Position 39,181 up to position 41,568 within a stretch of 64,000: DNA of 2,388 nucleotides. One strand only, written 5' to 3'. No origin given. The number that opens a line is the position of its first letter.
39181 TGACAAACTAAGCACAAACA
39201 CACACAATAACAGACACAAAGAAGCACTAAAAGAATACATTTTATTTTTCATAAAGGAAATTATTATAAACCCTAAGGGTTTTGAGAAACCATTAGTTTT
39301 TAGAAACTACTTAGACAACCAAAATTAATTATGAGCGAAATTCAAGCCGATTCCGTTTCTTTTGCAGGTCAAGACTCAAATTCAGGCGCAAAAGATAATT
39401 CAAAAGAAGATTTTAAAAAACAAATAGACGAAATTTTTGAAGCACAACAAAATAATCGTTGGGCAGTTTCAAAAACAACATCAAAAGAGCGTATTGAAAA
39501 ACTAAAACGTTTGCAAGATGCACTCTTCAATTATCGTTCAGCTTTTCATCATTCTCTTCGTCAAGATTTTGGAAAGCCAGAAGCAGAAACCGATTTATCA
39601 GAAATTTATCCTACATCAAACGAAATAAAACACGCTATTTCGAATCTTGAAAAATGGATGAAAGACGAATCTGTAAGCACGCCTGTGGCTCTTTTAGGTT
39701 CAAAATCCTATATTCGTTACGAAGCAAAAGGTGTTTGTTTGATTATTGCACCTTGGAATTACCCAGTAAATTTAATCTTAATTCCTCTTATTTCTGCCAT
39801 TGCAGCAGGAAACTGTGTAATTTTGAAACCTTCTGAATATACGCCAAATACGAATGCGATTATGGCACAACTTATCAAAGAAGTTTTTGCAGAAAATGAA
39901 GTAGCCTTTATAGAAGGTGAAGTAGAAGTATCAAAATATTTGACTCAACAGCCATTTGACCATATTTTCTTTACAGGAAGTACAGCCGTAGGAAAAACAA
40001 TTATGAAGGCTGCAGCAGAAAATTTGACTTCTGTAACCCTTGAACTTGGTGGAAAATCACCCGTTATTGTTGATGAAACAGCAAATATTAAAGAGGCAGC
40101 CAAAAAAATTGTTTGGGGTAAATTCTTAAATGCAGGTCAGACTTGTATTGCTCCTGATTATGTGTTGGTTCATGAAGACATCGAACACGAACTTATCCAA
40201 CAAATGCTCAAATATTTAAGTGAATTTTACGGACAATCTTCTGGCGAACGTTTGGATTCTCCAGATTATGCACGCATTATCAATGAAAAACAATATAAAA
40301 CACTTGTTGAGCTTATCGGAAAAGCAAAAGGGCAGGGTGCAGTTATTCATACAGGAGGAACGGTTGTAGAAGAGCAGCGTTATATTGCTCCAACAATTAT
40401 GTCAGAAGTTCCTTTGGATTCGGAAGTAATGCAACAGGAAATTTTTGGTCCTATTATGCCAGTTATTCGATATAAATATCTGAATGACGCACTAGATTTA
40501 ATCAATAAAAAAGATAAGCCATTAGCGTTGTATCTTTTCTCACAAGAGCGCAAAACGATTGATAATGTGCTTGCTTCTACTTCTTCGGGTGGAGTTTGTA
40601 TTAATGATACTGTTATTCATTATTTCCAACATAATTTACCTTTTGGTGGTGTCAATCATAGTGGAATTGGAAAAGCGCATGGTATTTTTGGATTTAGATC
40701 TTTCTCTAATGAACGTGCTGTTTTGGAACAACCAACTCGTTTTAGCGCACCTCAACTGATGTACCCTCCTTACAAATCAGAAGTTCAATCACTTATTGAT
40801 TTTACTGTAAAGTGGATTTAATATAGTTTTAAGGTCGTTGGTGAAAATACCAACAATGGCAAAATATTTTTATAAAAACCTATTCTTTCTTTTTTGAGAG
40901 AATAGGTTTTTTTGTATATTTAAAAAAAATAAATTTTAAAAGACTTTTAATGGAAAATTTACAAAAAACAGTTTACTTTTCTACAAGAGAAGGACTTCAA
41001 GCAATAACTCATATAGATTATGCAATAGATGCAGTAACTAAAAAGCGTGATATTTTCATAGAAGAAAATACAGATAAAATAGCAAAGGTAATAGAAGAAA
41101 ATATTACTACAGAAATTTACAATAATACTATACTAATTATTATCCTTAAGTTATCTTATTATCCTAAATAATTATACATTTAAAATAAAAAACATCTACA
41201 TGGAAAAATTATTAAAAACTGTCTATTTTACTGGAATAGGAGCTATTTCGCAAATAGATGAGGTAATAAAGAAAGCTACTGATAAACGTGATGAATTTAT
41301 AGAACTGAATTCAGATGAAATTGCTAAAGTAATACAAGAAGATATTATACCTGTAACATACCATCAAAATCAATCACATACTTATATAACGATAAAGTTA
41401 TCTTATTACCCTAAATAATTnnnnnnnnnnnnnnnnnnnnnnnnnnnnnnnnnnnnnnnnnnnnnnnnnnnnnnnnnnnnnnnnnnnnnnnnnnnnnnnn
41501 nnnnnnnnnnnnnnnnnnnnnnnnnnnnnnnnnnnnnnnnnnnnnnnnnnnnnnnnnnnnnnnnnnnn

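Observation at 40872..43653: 2.7-kb islet flanked by duplicated terminator hairpins encoding an OLD-family ATPase-TOPRIM nuclease with unusual small partners: candidate novel defence operon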

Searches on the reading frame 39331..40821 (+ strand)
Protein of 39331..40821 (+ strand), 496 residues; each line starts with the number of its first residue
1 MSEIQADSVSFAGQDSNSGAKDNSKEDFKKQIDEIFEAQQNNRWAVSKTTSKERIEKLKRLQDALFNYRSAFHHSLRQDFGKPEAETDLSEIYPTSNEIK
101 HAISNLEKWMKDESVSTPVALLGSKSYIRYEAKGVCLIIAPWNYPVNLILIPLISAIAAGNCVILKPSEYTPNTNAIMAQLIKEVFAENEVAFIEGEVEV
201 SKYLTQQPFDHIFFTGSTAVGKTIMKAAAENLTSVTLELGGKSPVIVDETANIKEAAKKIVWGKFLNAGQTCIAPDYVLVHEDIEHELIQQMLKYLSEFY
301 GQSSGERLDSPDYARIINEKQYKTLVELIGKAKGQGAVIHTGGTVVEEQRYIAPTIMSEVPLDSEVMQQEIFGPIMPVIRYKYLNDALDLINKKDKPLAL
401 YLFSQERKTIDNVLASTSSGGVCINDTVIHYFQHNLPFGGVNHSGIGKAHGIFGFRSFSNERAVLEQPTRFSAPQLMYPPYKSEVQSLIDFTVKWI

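Call 11: search_protein_families(library=ncbifam, proteins=[window:39331-40821:+], max_evalue=0.1)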
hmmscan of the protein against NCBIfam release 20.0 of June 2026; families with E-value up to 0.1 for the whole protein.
window:39331-40821:+ (496 aa): 46 families (the best 25 are shown)
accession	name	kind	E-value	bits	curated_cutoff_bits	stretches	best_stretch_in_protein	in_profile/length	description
NF045701.1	BenzalDHMdlD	equivalog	1.1e-119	399.9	550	1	29-464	6-432/436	NAD(P)-dependent benzaldehyde dehydrogenase MdlD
NF006916.0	PRK09407.1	equivalog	9.9e-76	255.4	521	1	29-468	59-494/526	succinic semialdehyde dehydrogenase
NF010000.0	PRK13473.1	subfamily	5e-73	246.3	615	1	26-465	35-471/475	aminobutyraldehyde dehydrogenase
TIGR01804.1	BADH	equivalog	2.1e-68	230.9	668.6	1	21-460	30-465/467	betaine-aldehyde dehydrogenase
TIGR01780.1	SSADH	subfamily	2.2e-67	227.9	646.35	1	36-458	25-444/448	succinate-semialdehyde dehydrogenase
NF040648.1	lactal_redase_Meth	equivalog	6.6e-67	226.5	650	1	29-449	32-445/463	lactaldehyde dehydrogenase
NF009725.0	PRK13252.1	equivalog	9e-64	215.7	593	1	30-465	44-478/488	betaine-aldehyde dehydrogenase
NF002852.0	PRK03137.1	subfamily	6.8e-60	203.3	648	1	29-449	72-494/514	L-glutamate gamma-semialdehyde dehydrogenase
NF052305.1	DioxValDhHalo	equivalog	9.1e-60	202.9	750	1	21-445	38-458/483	2,5-dioxovalerate dehydrogenase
TIGR04284.1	aldehy_Rv0768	hypoth_equivalog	1.7e-58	198.8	775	1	9-464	20-476/480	aldehyde dehydrogenase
NF007497.0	PRK10090.1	equivalog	1.9e-58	198.4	500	1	10-463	28-474/480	aldehyde dehydrogenase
NF045736.1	PaDhStyDRhodo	equivalog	2.8e-58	197.6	800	1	36-464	49-475/479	phenylacetaldehyde dehydrogenase StyD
TIGR01237.1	D1pyr5carbox2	equivalog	3e-57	194.6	659.65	1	37-451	76-494/511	L-glutamate gamma-semialdehyde dehydrogenase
TIGR03216.1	OH_muco_semi_DH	equivalog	2.8e-56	191.1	693.25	1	26-464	32-477/481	2-hydroxymuconic semialdehyde dehydrogenase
TIGR02299.1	HpaE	equivalog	3.2e-56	190.9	638.35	1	30-464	38-474/488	5-carboxymethyl-2-hydroxymuconate semialdehyde dehydrogenase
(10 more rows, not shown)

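Call 50: find_homologous_proteins(query=window:39331-40818:+, max_evalue=1e-100)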
Query window:39331-40818:+ (496 aa): 7659 proteins with E <= 1e-100 among 8000 candidates; the best 120 are listed.
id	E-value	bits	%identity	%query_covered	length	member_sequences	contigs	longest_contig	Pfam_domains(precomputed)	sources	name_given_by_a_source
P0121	0.0e+0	1039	93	100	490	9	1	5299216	PF05893.20,PF00171.28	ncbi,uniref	ncbi:aldehyde dehydrogenase family protein [Bernardetia sp. ABR2-2B]|uniref:aldehyde dehydrogenase f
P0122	0.0e+0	1037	92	100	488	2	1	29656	PF05893.20,PF00171.28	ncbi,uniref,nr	ncbi:aldehyde dehydrogenase family protein [Bernardetia sp.]|uniref:aldehyde dehydrogenase family pr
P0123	0.0e+0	1032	93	100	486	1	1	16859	PF05893.20,PF00171.28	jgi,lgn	jgi:aldehyde dehydrogenase (NAD+)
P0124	0.0e+0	1024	92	100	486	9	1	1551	PF05893.20,PF00171.28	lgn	-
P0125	0.0e+0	1021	92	100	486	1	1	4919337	PF05893.20,PF00171.28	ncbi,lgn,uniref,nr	ncbi:NAD-dependent aldehyde dehydrogenase [Bernardetia litoralis DSM 6794]|uniref:Aldehyde dehydroge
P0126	0.0e+0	1021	92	100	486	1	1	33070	PF05893.20,PF00171.28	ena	-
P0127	0.0e+0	1020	92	100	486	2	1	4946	PF05893.20,PF00171.28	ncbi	-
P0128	0.0e+0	1018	91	100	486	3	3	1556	PF05893.20,PF00171.28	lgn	-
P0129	3.8e-298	1007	88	100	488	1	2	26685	PF05893.20,PF00171.28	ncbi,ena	-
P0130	2.1e-296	1001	88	100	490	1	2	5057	PF05893.20,PF00171.28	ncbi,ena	-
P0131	6.9e-291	983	88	100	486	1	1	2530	PF05893.20,PF00171.28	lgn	-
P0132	7.9e-217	739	65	96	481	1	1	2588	PF05893.20,PF00171.28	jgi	jgi:aldehyde dehydrogenase (NAD+)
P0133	8.2e-213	726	65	95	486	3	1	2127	PF05893.20,PF00171.28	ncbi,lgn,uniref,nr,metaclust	ncbi:aldehyde dehydrogenase family protein [Hugenholtzia roseola]|uniref:aldehyde dehydrogenase fami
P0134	9.1e-196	669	60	96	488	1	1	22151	PF05893.20,PF00171.28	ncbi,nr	ncbi:MAG: aldehyde dehydrogenase family protein [Bernardetiaceae bacterium]|nr:aldehyde dehydrogenas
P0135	6.5e-182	624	56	97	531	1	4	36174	PF00171.28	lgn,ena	-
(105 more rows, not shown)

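Call 51: find_encoding_contigs(protein=P0125, flank=6000, max_places=2)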
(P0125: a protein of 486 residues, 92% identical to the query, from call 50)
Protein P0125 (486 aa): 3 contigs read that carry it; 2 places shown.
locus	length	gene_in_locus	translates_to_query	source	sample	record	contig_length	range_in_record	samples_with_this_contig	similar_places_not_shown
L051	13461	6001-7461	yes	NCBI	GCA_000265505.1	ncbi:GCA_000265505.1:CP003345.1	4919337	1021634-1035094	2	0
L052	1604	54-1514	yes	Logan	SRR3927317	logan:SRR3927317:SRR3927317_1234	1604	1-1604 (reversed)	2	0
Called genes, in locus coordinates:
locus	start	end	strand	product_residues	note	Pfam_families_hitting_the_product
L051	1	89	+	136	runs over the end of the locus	PF00072:Response_reg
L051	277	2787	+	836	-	PF00696:AA_kinase, PF01842:ACT (weak), PF22468:ACT_9, PF01842:ACT, PF13840:ACT_7, PF22468:ACT_9, PF03447:NAD_binding_3, PF00742:Homoserine_dh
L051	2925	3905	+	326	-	PF22700:MVD-like_N (weak), PF00288:GHMP_kinases_N, PF08544:GHMP_kinases_C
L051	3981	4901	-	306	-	-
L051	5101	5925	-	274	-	PF00326:Peptidase_S9 (faint), PF00756:Esterase, PF02230:Abhydrolase_2, PF00561:Abhydrolase_1 (faint), PF12146:Hydrolase_4 (faint), PF01738:DLH (weak)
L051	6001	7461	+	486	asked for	PF00171:Aldedh, PF05893:LuxC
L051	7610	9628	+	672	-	PF03235:GmrSD_N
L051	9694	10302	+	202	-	PF00702:Hydrolase, PF13419:HAD_2, PF13242:Hydrolase_like (weak)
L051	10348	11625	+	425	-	PF00144:Beta-lactamase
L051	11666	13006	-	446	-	-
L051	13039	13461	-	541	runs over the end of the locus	PF03412:Peptidase_C39, PF07884:VKOR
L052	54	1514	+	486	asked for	PF00171:Aldedh, PF05893:LuxC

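Call 52: find_encoding_contigs(protein=P0121, flank=6000, max_places=2)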
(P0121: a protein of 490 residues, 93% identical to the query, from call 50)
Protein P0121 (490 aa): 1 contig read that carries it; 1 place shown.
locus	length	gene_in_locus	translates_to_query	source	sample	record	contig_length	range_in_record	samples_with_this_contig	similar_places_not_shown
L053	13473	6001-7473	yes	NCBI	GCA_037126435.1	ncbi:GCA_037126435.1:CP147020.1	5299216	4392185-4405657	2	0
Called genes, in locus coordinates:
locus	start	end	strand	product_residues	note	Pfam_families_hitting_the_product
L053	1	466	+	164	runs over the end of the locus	PF01741:MscL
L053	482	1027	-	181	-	PF13302:Acetyltransf_3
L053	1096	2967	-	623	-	PF00474:SSF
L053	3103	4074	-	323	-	PF00535:Glycos_transf_2, PF10111:Glyco_tranf_2_2, PF13641:Glyco_tranf_2_3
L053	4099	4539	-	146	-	-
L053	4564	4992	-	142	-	-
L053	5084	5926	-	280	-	PF00326:Peptidase_S9 (faint), PF00756:Esterase, PF02230:Abhydrolase_2, PF12146:Hydrolase_4 (faint), PF00561:Abhydrolase_1 (faint), PF01738:DLH (weak)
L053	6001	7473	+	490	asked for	PF00171:Aldedh, PF05893:LuxC (weak)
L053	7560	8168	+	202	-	PF00702:Hydrolase, PF13419:HAD_2, PF13242:Hydrolase_like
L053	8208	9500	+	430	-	PF00144:Beta-lactamase, PF11954:DUF3471 (weak)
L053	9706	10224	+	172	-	PF00132:Hexapep (weak), PF25087:GMPPB_C (faint), PF14602:Hexapep_2 (faint), PF25084:LbH_EIF2B, PF00132:Hexapep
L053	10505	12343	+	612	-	PF00575:S1, PF13509:S1_2 (faint), PF21710:Spt6_S1 (faint), PF00575:S1, PF23459:S1_RRP5 (weak), PF00575:S1 (weak)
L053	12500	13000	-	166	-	-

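Call 53: find_encoding_contigs(protein=P0126, flank=6000, max_places=2)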
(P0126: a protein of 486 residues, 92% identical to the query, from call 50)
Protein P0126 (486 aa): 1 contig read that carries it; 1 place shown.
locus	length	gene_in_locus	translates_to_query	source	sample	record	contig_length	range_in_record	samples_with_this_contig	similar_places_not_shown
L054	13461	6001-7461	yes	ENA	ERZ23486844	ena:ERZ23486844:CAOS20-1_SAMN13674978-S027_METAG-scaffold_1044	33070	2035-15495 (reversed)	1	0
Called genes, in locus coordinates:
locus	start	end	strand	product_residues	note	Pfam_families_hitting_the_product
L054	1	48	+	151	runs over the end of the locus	PF00583:Acetyltransf_1, PF13673:Acetyltransf_10, PF13508:Acetyltransf_7, PF08445:FR47 (weak)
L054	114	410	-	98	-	-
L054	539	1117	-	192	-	PF07606:DUF1569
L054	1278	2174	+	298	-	-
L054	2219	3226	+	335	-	PF00515:TPR_1 (faint), PF07719:TPR_2 (weak), PF13181:TPR_8 (faint), PF13424:TPR_12 (faint)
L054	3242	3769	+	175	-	PF08843:AbiEii (weak), PF19502:DUF6036 (weak)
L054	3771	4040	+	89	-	-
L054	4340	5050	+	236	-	PF13424:TPR_12 (faint), PF00515:TPR_1 (faint), PF13181:TPR_8 (faint), PF07719:TPR_2 (faint), PF13174:TPR_6 (faint), PF13371:TPR_9 (faint), PF14559:TPR_19 (faint)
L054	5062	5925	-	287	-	PF00326:Peptidase_S9 (faint), PF00756:Esterase, PF02230:Abhydrolase_2, PF12146:Hydrolase_4 (faint), PF01738:DLH (weak)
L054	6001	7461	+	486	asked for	PF00171:Aldedh, PF05893:LuxC (weak)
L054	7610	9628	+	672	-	PF03235:GmrSD_N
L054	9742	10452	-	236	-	PF25948:DUF7986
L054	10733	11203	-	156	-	PF13673:Acetyltransf_10, PF00583:Acetyltransf_1, PF13508:Acetyltransf_7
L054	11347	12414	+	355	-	PF03462:PCRF, PF00472:RF-1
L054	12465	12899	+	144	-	-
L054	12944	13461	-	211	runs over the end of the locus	PF05685:Uma2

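Call 93: search_protein_families(library=padloc, proteins=[L051:7610-9628:+], max_evalue=0.00001)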
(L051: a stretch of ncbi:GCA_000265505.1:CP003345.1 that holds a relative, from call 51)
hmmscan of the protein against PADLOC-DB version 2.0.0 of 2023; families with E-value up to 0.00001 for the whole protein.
L051:7610-9628:+ (672 aa): 4 families
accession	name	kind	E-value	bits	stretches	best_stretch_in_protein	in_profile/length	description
PDLC04151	HEC-05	-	2.8e-28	97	1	2-580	23-595/600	-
PDLC04150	HEC-05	-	3.1e-21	73.9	1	6-578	9-581/583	-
PDLC04709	PDC-M55C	-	1.4e-18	64.8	2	8-60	18-70/554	-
PDLC04153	HEC-05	-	8.6e-09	32.1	1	3-115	5-112/621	-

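Call 97: find_encoding_contigs(protein=P0129, flank=6000, max_places=2)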
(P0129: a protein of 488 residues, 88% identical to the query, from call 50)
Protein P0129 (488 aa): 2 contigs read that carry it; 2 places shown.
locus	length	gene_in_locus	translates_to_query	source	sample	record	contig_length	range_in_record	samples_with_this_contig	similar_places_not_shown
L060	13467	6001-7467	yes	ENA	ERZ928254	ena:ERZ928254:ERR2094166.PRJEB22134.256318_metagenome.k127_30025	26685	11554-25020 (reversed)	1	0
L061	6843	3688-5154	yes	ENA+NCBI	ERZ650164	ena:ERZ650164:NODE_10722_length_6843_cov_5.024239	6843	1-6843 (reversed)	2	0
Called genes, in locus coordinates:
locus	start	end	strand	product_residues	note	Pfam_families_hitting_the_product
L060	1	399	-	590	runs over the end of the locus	PF01336:tRNA_anti-codon, PF00152:tRNA-synt_2, PF02938:GAD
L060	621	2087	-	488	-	PF13855:LRR_8, PF23598:LRR_14, PF13855:LRR_8 (weak), PF12799:LRR_4 (weak), PF23598:LRR_14, PF13855:LRR_8, PF23598:LRR_14, PF13855:LRR_8 (weak), +4 more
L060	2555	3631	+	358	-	PF03462:PCRF, PF00472:RF-1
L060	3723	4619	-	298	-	PF00376:MerR (weak), PF13411:MerR_1, PF02607:B12-binding_2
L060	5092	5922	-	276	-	PF00326:Peptidase_S9 (faint), PF00756:Esterase, PF02230:Abhydrolase_2, PF01738:DLH (weak), PF12146:Hydrolase_4 (faint)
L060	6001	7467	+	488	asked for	PF00171:Aldedh, PF05893:LuxC (weak)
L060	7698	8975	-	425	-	PF02844:GARS_N, PF01071:GARS_A, PF02655:ATP-grasp_3 (weak), PF02786:CPSase_L_D2, PF02222:ATP-grasp (faint), PF02843:GARS_C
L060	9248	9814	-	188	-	PF04238:DUF420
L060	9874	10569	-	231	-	PF00578:AhpC-TSA (weak), PF02630:SCO1-SenC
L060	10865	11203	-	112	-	PF03626:COX4_pro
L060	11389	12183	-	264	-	PF00510:COX3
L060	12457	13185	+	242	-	PF20108:DUF6498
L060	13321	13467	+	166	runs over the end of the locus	-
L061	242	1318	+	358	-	PF03462:PCRF, PF00472:RF-1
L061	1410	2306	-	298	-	PF00376:MerR (weak), PF13411:MerR_1, PF02607:B12-binding_2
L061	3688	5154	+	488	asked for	PF00171:Aldedh, PF05893:LuxC (weak)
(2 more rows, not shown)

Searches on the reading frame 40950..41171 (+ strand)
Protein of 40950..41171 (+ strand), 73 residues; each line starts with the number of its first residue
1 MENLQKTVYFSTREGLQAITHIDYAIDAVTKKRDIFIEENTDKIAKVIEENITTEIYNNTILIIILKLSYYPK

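Call 3: search_protein_families(library=pfam, proteins=[window:40950-41171:+], max_evalue=1)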
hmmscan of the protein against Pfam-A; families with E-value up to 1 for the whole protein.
window:40950-41171:+ (73 aa): 0 families

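Call 4: search_protein_families(library=padloc, proteins=[window:40950-41171:+], max_evalue=1)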
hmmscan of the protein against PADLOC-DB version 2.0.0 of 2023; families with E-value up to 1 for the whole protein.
window:40950-41171:+ (73 aa): 0 families

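Call 11: search_protein_families(library=ncbifam, proteins=[window:40950-41171:+], max_evalue=0.1)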
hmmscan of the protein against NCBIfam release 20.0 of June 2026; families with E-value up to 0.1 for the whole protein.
window:40950-41171:+ (73 aa): 1 family
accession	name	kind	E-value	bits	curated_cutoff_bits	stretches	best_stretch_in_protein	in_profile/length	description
NF010354.0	PRK13782.1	equivalog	0.062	13.3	123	1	5-48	3-47/85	HPr family phosphocarrier protein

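Call 12: search_protein_families(library=phrogs, proteins=[window:40950-41171:+], max_evalue=0.1)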
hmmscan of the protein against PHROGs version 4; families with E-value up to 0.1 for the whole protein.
window:40950-41171:+ (73 aa): 0 families

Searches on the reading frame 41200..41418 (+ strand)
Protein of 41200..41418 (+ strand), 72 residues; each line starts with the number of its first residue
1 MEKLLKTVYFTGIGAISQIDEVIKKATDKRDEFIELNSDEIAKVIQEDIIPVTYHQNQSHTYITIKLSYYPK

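Call 3: search_protein_families(library=pfam, proteins=[window:41200-41418:+], max_evalue=1)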
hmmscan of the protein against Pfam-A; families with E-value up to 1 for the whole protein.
window:41200-41418:+ (72 aa): 0 families

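Call 4: search_protein_families(library=padloc, proteins=[window:41200-41418:+], max_evalue=1)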
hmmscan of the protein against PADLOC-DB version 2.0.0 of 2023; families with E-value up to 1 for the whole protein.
window:41200-41418:+ (72 aa): 0 families

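Call 11: search_protein_families(library=ncbifam, proteins=[window:41200-41418:+], max_evalue=0.1)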
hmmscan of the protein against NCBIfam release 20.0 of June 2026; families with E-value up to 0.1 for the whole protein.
window:41200-41418:+ (72 aa): 1 family
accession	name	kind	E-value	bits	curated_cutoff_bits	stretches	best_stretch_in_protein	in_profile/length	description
NF047773.1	phas_rel_Lepto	domain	0.024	14.4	35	1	2-32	1-32/68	phasin-related domain-containing protein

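Call 12: search_protein_families(library=phrogs, proteins=[window:41200-41418:+], max_evalue=0.1)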
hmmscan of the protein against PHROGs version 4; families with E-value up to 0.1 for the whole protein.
window:41200-41418:+ (72 aa): 0 families

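Call 61: search_solved_structures(query=window:41200-41415:+, max_evalue=10)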
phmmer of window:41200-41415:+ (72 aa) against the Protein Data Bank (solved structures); distinct sequences matched with E-value up to 10: 4.
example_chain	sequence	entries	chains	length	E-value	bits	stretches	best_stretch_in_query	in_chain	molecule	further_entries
8qx8_E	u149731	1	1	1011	0.058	17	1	21-63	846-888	Vacuolar protein sorting-associated protein 3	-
1gxb_A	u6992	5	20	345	2.7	11.7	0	19-40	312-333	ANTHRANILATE PHOSPHORIBOSYLTRANSFERASE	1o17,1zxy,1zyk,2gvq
3gbr_A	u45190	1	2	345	2.8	11.7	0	19-40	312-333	Anthranilate phosphoribosyltransferase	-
5cwh_A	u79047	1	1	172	6.1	10.6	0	16-44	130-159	Designed helical repeat protein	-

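Call 81: search_protein_representatives(alignment_id=A5)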
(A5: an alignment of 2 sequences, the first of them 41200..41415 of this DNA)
Query: 2 sequences, 75 profile positions. Proteins with E-value up to 0.001 (for the whole library): 76; up to 1e-10: 6; up to 1e-30: 2. The best 76 are listed.
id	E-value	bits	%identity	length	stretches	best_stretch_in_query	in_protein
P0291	2.6e-39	149.2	-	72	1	1-75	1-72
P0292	3.1e-39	149.0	-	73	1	1-75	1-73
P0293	7.4e-20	86.9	-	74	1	1-75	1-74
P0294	3.4e-12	62.3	-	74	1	5-75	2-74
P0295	9.7e-12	60.9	-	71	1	5-75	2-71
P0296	5.2e-11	58.6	-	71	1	5-75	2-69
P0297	1.8e-10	56.8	-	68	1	5-75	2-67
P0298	5.1e-10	55.4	-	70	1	5-75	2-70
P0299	8.4e-10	54.7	-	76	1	3-73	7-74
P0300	1.4e-09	54.0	-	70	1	5-75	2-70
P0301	1.4e-09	53.9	-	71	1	5-75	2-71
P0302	2.0e-09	53.5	-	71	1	5-73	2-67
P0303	2.6e-09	53.1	-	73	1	4-75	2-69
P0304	4.1e-09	52.5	-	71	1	5-75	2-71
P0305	4.5e-09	52.4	-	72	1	5-75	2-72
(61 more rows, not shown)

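Call 84: predict_structure(alignment_id=A5)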
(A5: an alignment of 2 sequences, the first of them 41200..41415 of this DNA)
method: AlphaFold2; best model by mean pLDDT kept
length: 72 residues; sequences in the alignment: 2
mean_pLDDT: 82.9   pTM: 0.66
mean pLDDT of the five models: 82.9, 82.5, 79.5, 78.9, 77.7
residues with pLDDT >= 90: 15; 70-90: 48; 50-70: 9; < 50: 0
segments of 3 or more residues with pLDDT < 50: none
pLDDT, mean of each block of 10 residues (from residue 1): 80 86 91 90 79 68 87 83
secondary structure, 60 per line:
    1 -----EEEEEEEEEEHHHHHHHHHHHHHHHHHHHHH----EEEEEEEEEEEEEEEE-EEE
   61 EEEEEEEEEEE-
elements in order: E6-15 H16-36 E41-56 E58-71
